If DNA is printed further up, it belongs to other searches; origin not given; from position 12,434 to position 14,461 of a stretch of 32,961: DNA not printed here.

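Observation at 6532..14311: Compact, divergent type IV filament (T2SS/T4P-like) module with no secretin and no canonical pilins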

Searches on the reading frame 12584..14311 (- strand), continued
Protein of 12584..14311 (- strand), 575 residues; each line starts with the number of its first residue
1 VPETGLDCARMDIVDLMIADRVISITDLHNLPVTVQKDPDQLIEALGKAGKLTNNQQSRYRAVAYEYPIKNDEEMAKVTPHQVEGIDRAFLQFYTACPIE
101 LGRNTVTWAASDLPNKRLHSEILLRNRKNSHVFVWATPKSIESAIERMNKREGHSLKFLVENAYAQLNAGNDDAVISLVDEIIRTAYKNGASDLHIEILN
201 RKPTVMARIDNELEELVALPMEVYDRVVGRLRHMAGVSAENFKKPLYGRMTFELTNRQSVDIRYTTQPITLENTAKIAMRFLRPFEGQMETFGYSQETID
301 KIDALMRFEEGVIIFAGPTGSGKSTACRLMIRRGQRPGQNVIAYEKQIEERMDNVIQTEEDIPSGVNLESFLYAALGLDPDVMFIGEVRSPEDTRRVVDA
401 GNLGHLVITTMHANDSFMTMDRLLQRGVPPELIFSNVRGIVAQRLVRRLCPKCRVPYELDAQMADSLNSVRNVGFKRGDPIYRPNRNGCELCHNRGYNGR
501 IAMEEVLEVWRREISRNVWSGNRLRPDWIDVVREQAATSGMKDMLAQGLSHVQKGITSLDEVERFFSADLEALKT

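Call 69: search_protein_representatives(protein=window:12587-14281:-)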
Query: 565 residues. Proteins with E-value up to 0.001 (for the whole library): 31781; up to 1e-10: 19204; up to 1e-30: 6755. The best 150 are listed.
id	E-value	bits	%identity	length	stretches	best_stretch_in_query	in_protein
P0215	0.0e+00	1111.4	84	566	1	1-564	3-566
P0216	1.8e-91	323.8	32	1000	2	143-556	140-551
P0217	5.5e-88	312.3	31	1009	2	177-555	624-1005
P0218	3.6e-87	309.6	30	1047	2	154-553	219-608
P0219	7.2e-86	305.3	29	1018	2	165-556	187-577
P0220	1.6e-84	300.8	30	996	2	173-556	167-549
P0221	1.0e-83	298.1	28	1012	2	142-556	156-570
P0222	1.8e-82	294.0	29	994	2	165-556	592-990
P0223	1.2e-78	281.4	31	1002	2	174-555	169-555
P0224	1.8e-78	280.9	30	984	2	152-561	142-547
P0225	4.5e-78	279.5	30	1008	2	145-554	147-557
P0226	6.6e-78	279.0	30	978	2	168-555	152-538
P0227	1.9e-74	267.6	29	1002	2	167-555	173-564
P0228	5.6e-74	266.0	27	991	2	170-555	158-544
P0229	7.8e-72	259.0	28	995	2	158-556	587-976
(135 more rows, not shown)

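Call 77: search_protein_families(library=pfam, proteins=[L001:14695-15636:+, L003:14741-15640:+, L006:14558-15439:+, L007:14579-15430:+, L009:14648-15583:+, L011:5227-6042:+, L013:14468-15316:+, L021:14682-15557:+, L024:14594-15493:+, L016:14401-15543:+], max_evalue=0.1)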
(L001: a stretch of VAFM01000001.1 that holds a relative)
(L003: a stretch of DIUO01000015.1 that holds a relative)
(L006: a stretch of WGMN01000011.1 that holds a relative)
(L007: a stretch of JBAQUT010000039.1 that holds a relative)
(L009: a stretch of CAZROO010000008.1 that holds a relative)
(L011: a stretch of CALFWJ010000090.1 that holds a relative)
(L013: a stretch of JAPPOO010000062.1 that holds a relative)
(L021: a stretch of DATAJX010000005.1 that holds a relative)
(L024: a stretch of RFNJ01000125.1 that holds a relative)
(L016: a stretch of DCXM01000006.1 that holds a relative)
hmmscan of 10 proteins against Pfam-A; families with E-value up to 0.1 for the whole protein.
L001:14695-15636:+ (314 aa): 0 families

L003:14741-15640:+ (300 aa): 0 families

L006:14558-15439:+ (294 aa): 1 family
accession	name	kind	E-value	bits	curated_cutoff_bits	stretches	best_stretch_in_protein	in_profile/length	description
PF16537.11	T2SSB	-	0.0017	18.4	28.4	0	267-288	37-58/60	Type II secretion system protein B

L007:14579-15430:+ (284 aa): 2 families
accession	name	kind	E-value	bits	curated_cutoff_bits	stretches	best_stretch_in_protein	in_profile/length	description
PF16537.11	T2SSB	-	0.0012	18.9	28.4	1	254-279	33-59/60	Type II secretion system protein B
PF17944.6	Arg_decarbox_C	-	0.038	15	23.3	0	203-235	13-45/51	Arginine decarboxylase C-terminal helical extension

L009:14648-15583:+ (312 aa): 2 families
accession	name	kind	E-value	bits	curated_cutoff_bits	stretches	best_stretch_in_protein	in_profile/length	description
PF16537.11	T2SSB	-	0.0015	18.6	28.4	0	204-226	17-39/60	Type II secretion system protein B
PF11773.13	ComGE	-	0.038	14.3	25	0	265-303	22-60/82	Competence system putative prepilin ComGE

L011:5227-6042:+ (272 aa): 2 families
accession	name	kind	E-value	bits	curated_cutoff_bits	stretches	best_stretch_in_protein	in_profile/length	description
PF16537.11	T2SSB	-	0.00014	21.9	28.4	1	244-267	34-59/60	Type II secretion system protein B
PF12080.14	GldM_4th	-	0.07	14.2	24.6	0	84-129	3-52/114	GldM C-terminal domain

L013:14468-15316:+ (283 aa): 1 family
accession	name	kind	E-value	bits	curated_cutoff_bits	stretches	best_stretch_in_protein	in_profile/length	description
PF16537.11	T2SSB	-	0.031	14.4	28.4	0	180-195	19-34/60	Type II secretion system protein B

L021:14682-15557:+ (292 aa): 1 family
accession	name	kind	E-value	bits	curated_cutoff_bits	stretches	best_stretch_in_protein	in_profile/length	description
PF16537.11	T2SSB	-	4.1e-05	23.6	28.4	1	184-206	17-39/60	Type II secretion system protein B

L024:14594-15493:+ (300 aa): 2 families
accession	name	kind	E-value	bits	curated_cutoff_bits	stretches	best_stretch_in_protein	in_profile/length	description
PF16537.11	T2SSB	-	8e-06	25.9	28.4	0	273-295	37-59/60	Type II secretion system protein B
PF23893.1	Y4YQ_C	-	0.097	12.9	27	0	183-206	2-26/53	Uncharacterised protein Y4YQ C-terminal domain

L016:14401-15543:+ (381 aa): 1 family
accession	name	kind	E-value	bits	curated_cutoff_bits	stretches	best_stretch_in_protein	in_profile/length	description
PF16537.11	T2SSB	-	0.0023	18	28.4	0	274-289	20-35/60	Type II secretion system protein B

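Call 80: search_protein_families(library=pfam, alignment_id=A9, max_evalue=1)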
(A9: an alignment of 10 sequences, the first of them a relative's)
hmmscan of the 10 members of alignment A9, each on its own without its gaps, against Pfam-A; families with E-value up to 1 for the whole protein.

A. member 1, L019:9230-9790:+ (187 aa): 1 family
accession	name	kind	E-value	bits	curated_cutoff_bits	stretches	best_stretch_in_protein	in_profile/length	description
PF07372.17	DUF1491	-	0.13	13.1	25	1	144-184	11-51/104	Protein of unknown function (DUF1491)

B. families by the number of members that match (of 10 scanned): 6 families
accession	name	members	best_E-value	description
PF24213.1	DUF7434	3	0.068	Family of unknown function (DUF7434)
PF08334.16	T2SSG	2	0.0073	Type II secretion system (T2SS), protein G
PF13833.12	EF-hand_8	2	0.082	EF-hand domain pair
PF07372.17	DUF1491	2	0.094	Protein of unknown function (DUF1491)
PF18092.7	DraK_HK_N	1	0.071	DraK Histidine Kinase N-terminal domain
PF23167.1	DUF7057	1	0.15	Domain of unknown function (DUF7057)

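Call 86: list_cluster_members(proteins=[window:12587-14281:-, P0001, P0067])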
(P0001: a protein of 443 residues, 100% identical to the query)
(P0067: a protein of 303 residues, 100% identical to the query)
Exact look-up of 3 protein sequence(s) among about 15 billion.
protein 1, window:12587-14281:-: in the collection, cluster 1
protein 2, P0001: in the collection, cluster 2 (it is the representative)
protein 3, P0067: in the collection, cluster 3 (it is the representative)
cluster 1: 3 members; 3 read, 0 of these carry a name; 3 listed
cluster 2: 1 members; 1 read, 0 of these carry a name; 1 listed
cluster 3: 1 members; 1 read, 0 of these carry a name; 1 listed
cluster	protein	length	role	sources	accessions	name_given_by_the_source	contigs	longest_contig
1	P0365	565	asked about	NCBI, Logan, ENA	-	-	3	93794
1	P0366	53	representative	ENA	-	-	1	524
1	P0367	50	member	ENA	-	-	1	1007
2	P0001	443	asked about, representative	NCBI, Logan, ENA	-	-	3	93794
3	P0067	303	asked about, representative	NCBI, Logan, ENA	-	-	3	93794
